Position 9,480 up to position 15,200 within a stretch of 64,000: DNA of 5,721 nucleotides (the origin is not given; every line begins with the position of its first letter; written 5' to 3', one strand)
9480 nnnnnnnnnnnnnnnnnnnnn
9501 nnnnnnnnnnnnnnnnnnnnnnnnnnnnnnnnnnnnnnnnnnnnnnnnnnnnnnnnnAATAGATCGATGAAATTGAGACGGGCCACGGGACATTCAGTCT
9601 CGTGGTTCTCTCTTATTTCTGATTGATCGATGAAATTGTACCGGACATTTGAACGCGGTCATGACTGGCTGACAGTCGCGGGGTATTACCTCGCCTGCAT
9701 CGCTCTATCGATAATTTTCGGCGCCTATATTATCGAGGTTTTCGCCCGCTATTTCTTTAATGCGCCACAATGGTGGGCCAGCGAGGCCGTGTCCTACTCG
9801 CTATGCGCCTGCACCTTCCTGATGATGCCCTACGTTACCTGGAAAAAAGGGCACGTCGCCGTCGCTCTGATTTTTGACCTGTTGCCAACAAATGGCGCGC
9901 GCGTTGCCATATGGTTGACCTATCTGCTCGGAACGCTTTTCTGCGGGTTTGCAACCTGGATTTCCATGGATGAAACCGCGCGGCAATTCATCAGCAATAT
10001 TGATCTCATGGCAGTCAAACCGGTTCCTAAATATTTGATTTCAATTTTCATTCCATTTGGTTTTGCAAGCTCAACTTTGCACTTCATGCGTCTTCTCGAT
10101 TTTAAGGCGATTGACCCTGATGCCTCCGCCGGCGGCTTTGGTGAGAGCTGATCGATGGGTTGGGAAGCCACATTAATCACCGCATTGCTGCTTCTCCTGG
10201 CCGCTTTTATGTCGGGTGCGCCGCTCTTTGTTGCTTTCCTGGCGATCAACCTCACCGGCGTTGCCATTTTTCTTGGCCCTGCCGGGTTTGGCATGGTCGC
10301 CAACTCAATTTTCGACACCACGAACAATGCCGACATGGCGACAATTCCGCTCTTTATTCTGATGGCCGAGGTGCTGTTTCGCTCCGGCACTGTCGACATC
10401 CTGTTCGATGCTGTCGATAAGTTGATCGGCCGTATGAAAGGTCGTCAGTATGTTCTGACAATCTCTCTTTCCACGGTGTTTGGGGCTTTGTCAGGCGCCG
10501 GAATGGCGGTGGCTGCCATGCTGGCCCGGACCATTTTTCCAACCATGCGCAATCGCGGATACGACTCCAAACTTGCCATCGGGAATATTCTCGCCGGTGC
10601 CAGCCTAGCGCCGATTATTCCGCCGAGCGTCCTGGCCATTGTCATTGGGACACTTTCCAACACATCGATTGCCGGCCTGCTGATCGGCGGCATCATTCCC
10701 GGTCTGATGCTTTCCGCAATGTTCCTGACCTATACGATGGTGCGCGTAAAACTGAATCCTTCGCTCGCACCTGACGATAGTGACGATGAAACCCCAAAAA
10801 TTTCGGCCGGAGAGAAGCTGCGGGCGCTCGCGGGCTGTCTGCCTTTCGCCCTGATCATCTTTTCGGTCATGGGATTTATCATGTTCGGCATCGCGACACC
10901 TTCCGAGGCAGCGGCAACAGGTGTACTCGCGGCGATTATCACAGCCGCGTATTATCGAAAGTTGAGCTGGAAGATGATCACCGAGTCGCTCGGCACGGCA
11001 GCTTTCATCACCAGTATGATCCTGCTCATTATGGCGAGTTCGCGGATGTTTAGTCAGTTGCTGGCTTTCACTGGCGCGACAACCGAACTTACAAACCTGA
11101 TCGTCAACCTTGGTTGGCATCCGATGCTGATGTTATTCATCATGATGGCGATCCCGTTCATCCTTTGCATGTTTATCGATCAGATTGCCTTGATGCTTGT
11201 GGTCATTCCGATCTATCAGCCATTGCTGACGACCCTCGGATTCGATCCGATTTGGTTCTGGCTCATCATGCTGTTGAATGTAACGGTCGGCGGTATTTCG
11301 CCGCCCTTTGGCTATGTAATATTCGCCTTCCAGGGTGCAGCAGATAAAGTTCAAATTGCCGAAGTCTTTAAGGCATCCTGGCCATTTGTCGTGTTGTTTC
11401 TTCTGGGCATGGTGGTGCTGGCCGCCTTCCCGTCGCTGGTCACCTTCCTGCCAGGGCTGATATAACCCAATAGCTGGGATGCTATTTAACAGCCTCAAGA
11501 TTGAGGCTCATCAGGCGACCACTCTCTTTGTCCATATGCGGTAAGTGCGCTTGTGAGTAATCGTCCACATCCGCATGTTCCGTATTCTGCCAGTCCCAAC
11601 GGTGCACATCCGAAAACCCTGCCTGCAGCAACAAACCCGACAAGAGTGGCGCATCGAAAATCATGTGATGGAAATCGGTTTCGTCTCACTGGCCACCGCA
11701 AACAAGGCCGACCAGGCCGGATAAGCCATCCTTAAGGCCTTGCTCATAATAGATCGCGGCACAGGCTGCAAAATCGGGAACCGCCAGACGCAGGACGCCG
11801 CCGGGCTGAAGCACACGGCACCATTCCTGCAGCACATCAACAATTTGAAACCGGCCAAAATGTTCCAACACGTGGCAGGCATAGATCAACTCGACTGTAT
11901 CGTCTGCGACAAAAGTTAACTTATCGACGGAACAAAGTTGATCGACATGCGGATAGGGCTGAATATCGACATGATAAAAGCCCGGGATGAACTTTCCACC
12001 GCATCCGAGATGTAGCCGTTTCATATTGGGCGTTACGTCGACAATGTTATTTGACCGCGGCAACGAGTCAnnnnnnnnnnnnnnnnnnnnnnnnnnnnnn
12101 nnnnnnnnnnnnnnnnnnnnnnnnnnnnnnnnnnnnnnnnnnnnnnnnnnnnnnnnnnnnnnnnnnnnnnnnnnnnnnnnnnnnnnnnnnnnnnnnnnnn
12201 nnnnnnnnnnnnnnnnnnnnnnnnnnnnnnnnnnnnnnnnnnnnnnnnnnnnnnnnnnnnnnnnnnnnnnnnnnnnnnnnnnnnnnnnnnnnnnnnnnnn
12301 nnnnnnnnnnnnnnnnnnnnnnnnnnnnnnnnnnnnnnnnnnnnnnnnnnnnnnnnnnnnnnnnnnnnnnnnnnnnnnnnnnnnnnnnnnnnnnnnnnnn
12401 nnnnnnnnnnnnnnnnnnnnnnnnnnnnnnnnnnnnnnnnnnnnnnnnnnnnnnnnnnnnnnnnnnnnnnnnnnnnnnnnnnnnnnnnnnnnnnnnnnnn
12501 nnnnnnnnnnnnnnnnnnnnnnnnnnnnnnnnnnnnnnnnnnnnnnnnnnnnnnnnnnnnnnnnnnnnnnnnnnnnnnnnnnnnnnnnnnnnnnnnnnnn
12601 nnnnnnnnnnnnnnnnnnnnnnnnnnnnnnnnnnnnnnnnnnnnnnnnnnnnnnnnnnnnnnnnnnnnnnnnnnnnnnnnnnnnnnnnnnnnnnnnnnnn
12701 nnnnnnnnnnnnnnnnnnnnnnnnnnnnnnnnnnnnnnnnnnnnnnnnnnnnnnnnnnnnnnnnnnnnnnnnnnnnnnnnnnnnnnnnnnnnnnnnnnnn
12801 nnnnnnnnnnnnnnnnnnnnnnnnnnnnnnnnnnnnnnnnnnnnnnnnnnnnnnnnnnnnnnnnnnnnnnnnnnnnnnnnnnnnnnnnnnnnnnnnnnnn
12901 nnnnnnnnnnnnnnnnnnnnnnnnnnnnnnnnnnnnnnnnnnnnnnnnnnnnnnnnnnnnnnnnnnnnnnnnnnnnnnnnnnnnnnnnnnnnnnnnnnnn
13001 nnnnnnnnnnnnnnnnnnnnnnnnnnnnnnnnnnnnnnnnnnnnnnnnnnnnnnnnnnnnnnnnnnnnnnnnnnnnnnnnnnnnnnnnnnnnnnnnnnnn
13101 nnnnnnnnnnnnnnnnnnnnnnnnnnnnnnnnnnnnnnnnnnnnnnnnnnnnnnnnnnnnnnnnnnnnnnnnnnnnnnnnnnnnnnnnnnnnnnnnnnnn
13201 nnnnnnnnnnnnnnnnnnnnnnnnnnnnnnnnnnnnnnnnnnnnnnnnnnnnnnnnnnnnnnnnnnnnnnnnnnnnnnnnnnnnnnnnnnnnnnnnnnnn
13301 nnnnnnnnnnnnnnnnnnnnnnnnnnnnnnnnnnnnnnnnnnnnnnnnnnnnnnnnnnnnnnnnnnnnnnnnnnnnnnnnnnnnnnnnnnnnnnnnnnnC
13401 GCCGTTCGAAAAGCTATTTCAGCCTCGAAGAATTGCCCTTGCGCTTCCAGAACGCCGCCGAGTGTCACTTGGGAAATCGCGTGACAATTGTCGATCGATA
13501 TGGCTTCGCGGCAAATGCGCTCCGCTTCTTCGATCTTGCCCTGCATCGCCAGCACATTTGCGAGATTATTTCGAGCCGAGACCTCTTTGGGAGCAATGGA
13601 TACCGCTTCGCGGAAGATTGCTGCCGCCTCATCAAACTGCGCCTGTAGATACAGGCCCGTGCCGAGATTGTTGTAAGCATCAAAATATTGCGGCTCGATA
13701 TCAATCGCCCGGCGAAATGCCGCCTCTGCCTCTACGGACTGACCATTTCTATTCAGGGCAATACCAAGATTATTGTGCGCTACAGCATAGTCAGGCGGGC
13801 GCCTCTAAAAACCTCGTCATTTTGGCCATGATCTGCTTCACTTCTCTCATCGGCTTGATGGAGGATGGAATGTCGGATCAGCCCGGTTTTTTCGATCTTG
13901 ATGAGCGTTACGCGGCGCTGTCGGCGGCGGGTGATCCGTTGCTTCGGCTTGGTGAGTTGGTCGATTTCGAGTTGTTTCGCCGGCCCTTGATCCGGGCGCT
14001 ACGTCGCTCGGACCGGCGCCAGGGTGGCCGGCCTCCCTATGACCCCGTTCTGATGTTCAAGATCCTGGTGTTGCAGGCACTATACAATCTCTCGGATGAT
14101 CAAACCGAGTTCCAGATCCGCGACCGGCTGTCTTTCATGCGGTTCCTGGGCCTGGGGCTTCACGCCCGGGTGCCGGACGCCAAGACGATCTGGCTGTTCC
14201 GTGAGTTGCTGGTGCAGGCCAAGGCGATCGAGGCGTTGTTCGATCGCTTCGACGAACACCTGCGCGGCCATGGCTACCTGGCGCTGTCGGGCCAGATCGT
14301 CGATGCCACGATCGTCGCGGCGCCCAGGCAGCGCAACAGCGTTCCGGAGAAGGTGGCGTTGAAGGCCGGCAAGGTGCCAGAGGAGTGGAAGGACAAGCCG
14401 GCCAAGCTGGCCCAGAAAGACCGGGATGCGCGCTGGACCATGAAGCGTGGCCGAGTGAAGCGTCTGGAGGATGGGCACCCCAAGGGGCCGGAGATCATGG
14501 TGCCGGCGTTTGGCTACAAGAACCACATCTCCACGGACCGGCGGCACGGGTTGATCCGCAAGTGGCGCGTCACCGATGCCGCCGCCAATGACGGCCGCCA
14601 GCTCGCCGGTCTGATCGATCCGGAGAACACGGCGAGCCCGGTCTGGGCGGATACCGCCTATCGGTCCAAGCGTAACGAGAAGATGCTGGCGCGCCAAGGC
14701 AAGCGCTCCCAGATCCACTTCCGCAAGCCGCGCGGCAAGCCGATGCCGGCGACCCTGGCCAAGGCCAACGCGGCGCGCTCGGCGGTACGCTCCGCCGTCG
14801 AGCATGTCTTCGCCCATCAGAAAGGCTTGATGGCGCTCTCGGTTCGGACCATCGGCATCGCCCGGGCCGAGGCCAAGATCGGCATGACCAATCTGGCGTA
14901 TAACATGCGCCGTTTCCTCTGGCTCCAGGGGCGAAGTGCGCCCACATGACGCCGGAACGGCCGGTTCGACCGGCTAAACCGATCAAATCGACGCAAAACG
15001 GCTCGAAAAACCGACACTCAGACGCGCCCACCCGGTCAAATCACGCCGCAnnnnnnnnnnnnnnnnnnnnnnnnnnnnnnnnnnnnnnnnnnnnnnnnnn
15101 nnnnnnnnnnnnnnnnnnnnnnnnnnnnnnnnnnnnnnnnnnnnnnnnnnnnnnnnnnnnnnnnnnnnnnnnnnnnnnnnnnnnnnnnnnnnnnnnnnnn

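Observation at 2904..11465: Oxalate-catabolism module (oxc-frc) with an extra acyl-CoA ligase and a divergent TRAP transporter instead of an OxlT-type antiporter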

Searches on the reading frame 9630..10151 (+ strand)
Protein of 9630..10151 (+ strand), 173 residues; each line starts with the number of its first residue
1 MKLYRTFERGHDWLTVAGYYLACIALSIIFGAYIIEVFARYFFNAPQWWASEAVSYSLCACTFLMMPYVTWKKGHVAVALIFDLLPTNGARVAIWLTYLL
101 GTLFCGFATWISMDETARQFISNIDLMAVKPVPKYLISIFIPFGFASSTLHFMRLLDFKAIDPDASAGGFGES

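Call 6: search_protein_families(library=ncbifam, proteins=[window:9630-10151:+])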
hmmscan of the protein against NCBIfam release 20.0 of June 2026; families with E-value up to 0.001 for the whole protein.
window:9630-10151:+ (173 aa): 0 families

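Call 7: search_protein_families(library=pfam, proteins=[window:9630-10151:+])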
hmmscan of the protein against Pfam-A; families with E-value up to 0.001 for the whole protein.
window:9630-10151:+ (173 aa): 1 family
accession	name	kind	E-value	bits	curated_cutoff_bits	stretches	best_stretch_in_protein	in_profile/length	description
PF04290.18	DctQ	-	2.3e-21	76.5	28.3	1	31-153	3-123/132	Tripartite ATP-independent periplasmic transporters, DctQ component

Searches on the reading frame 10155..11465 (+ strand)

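Call 6: search_protein_families(library=ncbifam, proteins=[window:10155-11465:+])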
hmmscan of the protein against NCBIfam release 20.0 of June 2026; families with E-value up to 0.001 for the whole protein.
window:10155-11465:+ (436 aa): 3 families
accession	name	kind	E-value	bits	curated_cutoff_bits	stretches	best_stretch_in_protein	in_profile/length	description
TIGR00786.1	dctM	subfamily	7.9e-84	281.7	268.45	1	21-433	1-405/405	TRAP transporter large permease subunit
NF011634.1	PRK15060.1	equivalog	4e-36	125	800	1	9-430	5-418/425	2,3-diketo-L-gulonate TRAP transporter large permease YiaN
TIGR02123.1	TRAP_fused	subfamily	2e-11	43.4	320.65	1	2-421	114-528/615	TRAP transporter fused permease subunit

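Call 7: search_protein_families(library=pfam, proteins=[window:10155-11465:+])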
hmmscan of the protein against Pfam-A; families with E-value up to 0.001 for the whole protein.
window:10155-11465:+ (436 aa): 1 family
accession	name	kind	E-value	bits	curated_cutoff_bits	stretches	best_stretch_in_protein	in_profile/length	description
PF06808.19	DctM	-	2.9e-72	244.2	23.8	1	12-427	2-412/413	Tripartite ATP-independent periplasmic transporter, DctM component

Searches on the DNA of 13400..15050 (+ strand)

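Call 65: search_dna_similar(query=window:13400-15050:+, collection=plasmids, mode=near, max_rows=5)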
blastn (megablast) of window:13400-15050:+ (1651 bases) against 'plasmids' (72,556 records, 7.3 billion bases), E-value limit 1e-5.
Records with a match: 41; places in all: 42; records where one place covers at least 80% of the query: 0.
Best place of each record, by identity: 60-80% 41.
By first word of the organism name: Pseudosulfitobacter 34; Mesorhizobium 3; Agrobacterium 2; Shinella 1; Sinorhizobium 1.
By predicted mobility (MOB-suite, as given by PLSDB): non-mobilizable 35; conjugative 6.
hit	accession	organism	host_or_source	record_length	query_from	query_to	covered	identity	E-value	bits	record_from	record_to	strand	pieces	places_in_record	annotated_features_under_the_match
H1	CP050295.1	Mesorhizobium loti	Oxytropis kamtschatica,cell ...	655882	596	1046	27%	76.8%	6e-62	246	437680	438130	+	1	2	IS5 family transposase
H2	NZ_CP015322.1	Mesorhizobium amorphae CCNWGS0123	Robinia pseudoacacia,cell culture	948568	596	1039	27%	76.6%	4e-59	237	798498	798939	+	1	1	none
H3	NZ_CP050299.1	Mesorhizobium huakuii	Oxytropis kamtschatica,cell ...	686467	616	1046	26%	77.0%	8e-61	243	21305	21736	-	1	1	none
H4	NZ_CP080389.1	Agrobacterium cucumeris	Cucumber,pure bacterial ...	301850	648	1046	24%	75.7%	2e-46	195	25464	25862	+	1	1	IS5 family transposase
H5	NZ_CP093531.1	Shinella zoogloeoides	-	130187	651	1046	24%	75.6%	1e-44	189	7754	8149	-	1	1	IS5 family transposase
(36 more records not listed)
